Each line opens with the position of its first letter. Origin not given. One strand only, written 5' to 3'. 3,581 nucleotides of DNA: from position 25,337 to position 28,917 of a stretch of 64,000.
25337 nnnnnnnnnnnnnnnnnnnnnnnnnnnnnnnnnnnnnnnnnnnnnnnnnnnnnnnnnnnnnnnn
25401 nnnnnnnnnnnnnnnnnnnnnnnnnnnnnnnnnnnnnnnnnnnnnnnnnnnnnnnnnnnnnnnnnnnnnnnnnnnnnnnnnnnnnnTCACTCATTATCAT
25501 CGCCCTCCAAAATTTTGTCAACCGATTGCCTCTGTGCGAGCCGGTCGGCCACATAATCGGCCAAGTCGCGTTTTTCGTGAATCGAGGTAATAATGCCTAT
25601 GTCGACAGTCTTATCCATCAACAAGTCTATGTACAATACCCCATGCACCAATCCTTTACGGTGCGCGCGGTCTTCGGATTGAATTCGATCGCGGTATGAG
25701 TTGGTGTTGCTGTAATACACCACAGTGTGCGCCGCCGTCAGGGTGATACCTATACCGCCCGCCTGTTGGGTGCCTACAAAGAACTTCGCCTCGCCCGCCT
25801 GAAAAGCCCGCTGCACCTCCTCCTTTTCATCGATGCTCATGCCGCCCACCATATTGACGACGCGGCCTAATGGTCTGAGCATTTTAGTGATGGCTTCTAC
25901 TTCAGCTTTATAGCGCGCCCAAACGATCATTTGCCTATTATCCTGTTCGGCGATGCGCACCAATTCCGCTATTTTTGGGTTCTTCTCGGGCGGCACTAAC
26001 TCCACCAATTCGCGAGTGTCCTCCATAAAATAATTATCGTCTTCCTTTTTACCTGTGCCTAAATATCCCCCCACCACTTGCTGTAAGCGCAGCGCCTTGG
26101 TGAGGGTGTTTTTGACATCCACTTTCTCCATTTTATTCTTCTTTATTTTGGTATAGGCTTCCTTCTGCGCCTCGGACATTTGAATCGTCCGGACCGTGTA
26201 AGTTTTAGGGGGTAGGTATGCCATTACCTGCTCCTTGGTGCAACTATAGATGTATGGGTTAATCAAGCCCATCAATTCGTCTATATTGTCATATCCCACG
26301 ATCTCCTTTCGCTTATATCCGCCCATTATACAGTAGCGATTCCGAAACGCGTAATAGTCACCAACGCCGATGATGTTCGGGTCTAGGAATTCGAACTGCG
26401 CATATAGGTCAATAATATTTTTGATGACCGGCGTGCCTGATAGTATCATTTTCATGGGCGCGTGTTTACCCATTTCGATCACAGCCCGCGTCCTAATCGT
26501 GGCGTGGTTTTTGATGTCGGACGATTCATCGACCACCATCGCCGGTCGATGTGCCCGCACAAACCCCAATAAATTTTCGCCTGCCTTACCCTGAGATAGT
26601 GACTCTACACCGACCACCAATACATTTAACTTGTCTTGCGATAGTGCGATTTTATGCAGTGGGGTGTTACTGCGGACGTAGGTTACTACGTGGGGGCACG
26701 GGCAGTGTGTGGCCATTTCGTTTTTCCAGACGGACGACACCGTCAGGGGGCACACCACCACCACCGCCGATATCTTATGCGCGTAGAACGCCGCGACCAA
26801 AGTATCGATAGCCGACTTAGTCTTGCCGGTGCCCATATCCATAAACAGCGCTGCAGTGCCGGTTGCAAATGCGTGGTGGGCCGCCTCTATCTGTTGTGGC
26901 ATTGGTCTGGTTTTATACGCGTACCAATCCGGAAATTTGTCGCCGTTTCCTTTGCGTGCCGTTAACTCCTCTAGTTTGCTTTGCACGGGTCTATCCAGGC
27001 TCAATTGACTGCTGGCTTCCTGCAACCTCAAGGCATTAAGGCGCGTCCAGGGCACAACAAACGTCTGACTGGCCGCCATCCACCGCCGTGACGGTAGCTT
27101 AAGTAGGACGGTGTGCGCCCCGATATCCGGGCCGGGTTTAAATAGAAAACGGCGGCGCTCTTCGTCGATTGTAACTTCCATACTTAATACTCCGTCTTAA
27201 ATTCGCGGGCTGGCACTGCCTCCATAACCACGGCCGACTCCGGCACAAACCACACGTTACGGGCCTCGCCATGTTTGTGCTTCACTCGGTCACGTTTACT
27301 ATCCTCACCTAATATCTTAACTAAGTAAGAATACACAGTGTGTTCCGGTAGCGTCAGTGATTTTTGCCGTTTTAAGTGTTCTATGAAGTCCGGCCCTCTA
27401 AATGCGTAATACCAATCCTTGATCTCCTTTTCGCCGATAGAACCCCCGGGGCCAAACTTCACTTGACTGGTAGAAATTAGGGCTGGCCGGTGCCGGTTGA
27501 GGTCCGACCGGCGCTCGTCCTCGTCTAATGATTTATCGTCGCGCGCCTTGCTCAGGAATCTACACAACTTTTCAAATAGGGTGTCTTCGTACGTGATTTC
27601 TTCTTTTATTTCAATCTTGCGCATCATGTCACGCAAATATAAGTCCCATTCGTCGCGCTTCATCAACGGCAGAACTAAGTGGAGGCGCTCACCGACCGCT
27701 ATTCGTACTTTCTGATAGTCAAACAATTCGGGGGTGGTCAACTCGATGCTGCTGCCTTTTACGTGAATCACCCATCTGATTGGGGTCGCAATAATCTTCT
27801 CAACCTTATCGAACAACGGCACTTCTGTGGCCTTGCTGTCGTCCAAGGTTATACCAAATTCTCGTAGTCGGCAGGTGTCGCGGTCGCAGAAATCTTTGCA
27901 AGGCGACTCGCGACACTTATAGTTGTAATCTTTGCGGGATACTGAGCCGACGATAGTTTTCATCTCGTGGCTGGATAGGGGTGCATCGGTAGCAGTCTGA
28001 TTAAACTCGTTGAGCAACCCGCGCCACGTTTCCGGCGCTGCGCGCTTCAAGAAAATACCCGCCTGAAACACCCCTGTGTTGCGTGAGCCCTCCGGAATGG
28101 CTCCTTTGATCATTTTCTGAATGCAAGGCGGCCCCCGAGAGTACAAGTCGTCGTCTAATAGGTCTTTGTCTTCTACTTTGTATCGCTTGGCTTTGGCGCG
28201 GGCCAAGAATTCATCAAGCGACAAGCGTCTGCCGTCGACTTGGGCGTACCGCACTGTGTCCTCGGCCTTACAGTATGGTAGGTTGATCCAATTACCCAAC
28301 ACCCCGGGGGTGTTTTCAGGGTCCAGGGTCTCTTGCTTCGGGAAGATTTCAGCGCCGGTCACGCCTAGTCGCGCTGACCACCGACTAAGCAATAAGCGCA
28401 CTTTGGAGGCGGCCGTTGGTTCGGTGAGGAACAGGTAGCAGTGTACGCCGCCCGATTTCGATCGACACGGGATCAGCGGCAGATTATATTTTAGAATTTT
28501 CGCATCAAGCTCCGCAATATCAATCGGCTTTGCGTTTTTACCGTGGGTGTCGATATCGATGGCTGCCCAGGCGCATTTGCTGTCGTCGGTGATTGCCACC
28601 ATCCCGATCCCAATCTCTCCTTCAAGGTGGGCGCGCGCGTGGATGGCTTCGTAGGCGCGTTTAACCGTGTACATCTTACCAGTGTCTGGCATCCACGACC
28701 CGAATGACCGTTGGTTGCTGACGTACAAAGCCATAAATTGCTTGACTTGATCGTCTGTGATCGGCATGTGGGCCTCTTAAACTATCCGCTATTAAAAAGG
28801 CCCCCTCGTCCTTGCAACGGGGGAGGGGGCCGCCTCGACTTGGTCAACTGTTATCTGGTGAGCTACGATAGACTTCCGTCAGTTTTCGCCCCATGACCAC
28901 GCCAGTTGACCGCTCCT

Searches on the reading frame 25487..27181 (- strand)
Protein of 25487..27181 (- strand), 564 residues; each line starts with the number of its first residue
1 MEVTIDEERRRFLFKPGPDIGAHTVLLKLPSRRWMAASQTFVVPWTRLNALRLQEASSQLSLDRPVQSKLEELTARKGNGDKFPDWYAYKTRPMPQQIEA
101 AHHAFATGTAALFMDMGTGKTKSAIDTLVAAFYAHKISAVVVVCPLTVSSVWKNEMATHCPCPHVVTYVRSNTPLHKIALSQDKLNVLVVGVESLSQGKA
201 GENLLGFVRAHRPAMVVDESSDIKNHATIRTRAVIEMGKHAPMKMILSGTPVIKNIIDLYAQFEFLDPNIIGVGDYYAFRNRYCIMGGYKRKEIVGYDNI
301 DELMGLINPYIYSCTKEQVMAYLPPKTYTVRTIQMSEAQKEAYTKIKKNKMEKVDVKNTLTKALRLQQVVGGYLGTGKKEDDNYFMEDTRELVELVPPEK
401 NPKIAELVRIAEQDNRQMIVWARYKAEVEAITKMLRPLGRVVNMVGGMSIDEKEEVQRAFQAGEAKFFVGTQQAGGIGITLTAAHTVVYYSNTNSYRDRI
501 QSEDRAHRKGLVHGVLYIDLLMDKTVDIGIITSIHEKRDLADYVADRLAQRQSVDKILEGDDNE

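Call 39: search_protein_families(library=pfam, proteins=[window:25487-27181:-], max_evalue=0.05)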
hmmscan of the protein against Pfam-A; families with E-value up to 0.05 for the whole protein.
window:25487-27181:- (564 aa): 3 families
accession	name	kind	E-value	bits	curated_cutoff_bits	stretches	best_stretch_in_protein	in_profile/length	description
PF00176.29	SNF2-rel_dom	-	4.5e-32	111.7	24.9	1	112-358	22-265/290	SNF2-related domain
PF00271.37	Helicase_C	-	9e-14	52.1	23.5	1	403-510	5-110/110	Helicase conserved C-terminal domain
PF04851.21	ResIII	-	0.00037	20.9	22.5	1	109-251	25-162/164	Type III restriction enzyme, res subunit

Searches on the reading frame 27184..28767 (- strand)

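Call 39: search_protein_families(library=pfam, proteins=[window:27184-28767:-], max_evalue=0.05)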
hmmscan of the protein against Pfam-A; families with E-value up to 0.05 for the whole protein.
window:27184-28767:- (527 aa): 3 families
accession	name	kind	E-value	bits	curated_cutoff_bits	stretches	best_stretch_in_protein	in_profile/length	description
PF22548.2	AEP-TOTE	-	9.2e-13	48.8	27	1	43-168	65-192/230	TOTE conflict system, Archaeo-Eukaryotic Primase domain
PF08708.16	PriCT_1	-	0.00025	21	21.1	1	220-282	4-67/67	Primase C terminal 1 (PriCT-1)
PF04104.19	DNA_primase_lrg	-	0.012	15.4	22.4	0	195-243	92-140/266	Eukaryotic and archaeal DNA primase, large subunit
